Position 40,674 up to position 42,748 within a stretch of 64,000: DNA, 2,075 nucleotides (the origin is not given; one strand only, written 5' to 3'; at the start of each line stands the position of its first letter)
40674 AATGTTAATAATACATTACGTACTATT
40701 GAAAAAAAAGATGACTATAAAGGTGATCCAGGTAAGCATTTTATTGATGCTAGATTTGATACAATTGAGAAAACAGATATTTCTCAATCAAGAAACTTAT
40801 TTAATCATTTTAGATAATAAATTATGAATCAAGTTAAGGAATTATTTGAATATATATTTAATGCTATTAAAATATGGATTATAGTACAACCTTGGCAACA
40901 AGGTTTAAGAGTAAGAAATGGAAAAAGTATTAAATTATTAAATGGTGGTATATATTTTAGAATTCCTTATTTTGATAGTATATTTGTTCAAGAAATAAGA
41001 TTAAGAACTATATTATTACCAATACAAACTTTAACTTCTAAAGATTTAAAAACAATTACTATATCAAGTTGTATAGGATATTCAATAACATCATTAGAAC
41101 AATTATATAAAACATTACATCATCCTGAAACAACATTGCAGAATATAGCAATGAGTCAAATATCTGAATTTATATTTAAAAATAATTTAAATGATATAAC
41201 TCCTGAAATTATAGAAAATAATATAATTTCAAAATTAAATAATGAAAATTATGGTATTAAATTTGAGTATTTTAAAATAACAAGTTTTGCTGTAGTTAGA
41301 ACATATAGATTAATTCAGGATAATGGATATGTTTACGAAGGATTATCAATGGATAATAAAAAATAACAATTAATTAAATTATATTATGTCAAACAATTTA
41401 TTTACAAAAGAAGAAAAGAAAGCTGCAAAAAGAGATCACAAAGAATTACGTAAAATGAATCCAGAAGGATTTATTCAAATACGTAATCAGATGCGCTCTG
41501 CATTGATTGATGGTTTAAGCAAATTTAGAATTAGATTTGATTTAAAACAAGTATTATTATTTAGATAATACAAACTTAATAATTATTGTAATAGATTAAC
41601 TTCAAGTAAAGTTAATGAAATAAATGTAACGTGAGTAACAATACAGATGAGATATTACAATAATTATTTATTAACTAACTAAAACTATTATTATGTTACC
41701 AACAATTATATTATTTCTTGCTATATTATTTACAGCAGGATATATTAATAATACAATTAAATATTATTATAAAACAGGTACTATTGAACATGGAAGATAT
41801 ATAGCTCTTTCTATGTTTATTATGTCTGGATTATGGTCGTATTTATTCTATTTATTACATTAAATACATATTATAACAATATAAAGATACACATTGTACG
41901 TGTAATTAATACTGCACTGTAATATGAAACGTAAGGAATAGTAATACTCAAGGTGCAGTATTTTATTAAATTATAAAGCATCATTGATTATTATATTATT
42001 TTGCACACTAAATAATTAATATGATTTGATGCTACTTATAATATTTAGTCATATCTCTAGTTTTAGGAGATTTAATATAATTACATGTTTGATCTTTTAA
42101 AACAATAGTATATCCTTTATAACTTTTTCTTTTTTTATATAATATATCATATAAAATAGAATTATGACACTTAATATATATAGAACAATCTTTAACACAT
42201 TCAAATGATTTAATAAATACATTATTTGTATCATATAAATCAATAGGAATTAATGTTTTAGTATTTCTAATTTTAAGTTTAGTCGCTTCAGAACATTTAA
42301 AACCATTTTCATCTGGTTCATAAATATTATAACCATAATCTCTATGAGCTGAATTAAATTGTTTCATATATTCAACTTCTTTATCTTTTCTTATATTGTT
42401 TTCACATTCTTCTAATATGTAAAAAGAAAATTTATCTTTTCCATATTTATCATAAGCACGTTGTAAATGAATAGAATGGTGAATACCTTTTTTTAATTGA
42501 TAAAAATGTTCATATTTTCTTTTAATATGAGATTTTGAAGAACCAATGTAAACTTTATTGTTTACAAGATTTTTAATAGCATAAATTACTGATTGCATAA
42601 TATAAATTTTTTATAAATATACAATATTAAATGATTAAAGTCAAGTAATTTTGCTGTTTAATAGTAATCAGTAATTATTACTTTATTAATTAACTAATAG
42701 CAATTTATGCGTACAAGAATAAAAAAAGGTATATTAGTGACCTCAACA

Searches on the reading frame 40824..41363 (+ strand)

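Call 90: search_protein_families(library=pfam, proteins=[window:40824-41363:+], max_evalue=0.001)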
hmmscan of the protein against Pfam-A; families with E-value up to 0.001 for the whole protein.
window:40824-41363:+ (180 aa): 1 family
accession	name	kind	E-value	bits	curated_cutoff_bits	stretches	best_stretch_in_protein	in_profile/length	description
PF01145.31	Band_7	-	7.2e-15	55.9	23.6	1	20-153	2-143/176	SPFH domain / Band 7 family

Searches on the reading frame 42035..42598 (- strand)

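Call 90: search_protein_families(library=pfam, proteins=[window:42035-42598:-], max_evalue=0.001)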
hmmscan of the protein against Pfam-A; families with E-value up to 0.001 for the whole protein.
window:42035-42598:- (188 aa): 1 family
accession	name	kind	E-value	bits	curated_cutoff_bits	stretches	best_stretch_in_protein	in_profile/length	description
PF01541.30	GIY-YIG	-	5e-07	30.4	22.6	1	3-83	2-74/78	GIY-YIG catalytic domain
